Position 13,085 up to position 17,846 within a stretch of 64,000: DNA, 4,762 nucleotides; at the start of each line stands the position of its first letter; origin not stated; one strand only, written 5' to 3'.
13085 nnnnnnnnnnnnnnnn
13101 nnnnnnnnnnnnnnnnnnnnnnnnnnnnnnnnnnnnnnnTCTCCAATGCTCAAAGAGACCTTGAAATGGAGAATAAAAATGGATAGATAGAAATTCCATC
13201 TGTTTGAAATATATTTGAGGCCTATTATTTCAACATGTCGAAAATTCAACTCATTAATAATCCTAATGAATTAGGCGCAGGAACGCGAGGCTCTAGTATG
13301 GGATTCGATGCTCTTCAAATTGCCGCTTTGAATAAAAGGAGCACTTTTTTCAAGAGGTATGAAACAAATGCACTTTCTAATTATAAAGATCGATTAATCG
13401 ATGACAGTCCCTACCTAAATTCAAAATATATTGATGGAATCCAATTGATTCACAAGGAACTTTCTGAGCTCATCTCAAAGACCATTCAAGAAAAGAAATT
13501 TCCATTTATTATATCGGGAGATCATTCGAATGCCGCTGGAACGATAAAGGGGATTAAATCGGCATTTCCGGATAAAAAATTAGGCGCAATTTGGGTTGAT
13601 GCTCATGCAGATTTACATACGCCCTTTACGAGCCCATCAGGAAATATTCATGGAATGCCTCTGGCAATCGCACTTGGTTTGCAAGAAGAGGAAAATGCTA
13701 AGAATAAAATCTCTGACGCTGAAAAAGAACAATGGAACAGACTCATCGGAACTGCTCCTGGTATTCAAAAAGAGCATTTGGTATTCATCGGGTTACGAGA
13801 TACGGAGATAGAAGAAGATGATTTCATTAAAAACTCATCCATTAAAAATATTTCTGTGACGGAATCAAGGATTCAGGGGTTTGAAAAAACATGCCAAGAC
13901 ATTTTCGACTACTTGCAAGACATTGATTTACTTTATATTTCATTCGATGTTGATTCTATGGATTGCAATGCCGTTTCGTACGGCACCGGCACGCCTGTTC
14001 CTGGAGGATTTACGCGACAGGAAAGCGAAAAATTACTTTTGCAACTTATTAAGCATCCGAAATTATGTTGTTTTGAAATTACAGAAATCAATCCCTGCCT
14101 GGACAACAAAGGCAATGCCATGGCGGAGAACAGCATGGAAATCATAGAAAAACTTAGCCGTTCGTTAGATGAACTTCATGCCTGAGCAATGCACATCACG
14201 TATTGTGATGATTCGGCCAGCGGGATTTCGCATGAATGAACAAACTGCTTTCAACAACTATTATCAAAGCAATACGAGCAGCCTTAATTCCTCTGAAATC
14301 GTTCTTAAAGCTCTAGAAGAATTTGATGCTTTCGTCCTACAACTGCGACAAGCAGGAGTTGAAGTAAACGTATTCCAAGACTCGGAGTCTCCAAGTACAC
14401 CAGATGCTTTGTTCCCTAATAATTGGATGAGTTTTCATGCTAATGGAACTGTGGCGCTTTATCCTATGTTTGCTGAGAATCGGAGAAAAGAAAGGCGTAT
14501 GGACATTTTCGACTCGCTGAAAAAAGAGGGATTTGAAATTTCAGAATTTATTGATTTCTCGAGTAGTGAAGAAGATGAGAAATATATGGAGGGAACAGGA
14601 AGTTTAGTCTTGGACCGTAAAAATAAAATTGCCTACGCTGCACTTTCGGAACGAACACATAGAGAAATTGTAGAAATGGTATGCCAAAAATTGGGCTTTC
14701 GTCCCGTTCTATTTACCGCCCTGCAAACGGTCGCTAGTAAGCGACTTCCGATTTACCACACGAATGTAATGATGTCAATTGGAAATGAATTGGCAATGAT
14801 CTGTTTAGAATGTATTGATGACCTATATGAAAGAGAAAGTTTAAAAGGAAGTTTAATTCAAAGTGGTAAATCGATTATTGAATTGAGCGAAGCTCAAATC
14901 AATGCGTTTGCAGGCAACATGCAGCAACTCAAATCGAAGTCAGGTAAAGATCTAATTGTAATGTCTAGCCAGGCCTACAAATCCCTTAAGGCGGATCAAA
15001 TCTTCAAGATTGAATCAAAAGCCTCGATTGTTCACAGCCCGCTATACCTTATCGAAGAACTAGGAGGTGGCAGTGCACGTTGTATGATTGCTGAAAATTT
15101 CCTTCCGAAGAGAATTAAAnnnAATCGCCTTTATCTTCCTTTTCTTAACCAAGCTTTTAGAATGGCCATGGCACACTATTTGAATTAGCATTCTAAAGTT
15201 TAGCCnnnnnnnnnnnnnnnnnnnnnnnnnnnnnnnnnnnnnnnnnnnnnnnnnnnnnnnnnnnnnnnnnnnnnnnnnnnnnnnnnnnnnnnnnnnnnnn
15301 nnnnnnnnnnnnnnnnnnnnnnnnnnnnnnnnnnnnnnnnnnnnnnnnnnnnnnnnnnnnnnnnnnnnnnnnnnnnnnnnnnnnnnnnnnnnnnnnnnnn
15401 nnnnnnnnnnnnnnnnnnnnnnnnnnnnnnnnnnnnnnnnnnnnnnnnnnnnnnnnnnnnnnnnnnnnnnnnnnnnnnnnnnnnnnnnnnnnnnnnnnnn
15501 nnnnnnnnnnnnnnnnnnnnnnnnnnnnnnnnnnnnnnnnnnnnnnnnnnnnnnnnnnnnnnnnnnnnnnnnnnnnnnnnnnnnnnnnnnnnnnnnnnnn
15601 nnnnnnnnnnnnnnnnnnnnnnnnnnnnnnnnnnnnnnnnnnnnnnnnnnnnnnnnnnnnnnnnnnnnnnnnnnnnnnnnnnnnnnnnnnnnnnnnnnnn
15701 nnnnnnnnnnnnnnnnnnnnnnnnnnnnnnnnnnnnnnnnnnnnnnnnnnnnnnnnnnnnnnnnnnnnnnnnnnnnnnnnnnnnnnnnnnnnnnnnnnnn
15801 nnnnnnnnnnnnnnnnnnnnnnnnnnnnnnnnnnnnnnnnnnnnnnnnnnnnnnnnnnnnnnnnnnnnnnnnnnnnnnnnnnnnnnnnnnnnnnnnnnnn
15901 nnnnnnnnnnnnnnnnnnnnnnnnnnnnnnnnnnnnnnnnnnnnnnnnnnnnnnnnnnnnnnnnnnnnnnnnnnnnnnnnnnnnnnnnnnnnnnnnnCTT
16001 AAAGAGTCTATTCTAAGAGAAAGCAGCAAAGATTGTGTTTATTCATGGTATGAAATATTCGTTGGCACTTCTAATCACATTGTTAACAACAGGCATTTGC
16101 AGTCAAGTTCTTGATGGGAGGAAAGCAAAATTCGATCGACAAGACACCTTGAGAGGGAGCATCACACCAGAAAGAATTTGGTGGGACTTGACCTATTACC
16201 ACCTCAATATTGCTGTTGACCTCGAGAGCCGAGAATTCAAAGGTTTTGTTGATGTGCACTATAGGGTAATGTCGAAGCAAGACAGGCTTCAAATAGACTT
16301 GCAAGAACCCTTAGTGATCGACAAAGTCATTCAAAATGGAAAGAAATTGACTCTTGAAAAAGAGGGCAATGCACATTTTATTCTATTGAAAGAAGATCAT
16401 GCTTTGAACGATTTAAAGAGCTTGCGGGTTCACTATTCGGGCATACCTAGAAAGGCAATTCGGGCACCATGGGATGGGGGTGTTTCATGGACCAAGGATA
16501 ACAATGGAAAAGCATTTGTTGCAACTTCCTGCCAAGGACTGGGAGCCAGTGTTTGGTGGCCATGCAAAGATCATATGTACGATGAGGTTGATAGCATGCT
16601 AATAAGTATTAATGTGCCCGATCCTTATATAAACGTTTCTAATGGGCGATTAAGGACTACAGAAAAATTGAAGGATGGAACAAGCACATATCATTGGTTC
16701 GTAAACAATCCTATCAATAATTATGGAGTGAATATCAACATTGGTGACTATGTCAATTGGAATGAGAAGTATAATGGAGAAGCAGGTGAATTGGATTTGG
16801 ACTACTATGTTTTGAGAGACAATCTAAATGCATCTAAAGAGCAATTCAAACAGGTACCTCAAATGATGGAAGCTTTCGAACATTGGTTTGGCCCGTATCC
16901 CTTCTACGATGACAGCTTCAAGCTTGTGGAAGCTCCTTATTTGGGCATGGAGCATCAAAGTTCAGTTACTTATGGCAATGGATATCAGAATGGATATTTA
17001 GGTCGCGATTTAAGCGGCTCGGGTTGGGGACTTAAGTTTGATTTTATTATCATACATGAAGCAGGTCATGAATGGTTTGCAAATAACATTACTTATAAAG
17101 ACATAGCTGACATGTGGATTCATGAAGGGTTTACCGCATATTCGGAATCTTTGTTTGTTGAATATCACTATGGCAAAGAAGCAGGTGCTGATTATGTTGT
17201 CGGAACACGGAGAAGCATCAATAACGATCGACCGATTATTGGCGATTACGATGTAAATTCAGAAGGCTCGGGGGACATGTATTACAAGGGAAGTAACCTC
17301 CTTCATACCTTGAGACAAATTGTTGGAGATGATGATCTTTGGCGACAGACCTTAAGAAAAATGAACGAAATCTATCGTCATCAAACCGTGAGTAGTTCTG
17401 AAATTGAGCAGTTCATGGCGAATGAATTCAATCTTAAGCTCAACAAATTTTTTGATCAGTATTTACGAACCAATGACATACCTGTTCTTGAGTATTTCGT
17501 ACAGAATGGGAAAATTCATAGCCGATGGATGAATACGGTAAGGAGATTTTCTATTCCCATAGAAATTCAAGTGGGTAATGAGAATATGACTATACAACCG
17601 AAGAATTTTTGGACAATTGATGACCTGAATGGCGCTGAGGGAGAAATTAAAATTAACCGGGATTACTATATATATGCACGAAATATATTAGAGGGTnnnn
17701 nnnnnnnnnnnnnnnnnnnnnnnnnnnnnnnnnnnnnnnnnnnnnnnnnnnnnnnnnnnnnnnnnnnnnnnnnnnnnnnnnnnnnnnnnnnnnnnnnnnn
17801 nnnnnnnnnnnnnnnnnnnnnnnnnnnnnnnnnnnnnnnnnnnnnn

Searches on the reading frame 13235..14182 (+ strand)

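Call 13: search_protein_families(library=pfam, proteins=[window:13235-14182:+], max_evalue=0.001)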
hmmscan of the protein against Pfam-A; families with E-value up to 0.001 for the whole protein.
window:13235-14182:+ (316 aa): 1 family
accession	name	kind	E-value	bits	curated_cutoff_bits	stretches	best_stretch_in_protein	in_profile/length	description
PF00491.26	Arginase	-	4e-49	168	22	1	4-306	3-276/280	Arginase family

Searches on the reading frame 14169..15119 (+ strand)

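Call 13: search_protein_families(library=pfam, proteins=[window:14169-15119:+], max_evalue=0.001)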
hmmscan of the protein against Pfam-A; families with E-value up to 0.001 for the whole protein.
window:14169-15119:+ (317 aa): 1 family
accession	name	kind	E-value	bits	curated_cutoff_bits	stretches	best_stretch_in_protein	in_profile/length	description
PF19420.4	DDAH_eukar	-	5.2e-102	341.4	23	1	20-311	1-291/291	N,N dimethylarginine dimethylhydrolase, eukaryotic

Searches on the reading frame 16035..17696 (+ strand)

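Call 51: search_protein_families(library=pfam, proteins=[window:16035-17696:+], max_evalue=0.0001)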
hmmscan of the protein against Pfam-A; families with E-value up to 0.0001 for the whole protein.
window:16035-17696:+ (554 aa): 2 families
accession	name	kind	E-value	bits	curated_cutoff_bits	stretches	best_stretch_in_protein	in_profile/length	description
PF01433.26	Peptidase_M1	-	1.7e-17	64.2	27.7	1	273-476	5-218/218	Peptidase family M1 domain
PF17900.6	Peptidase_M1_N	-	9.5e-12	45.8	25.8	1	54-227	4-182/186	Peptidase M1 N-terminal domain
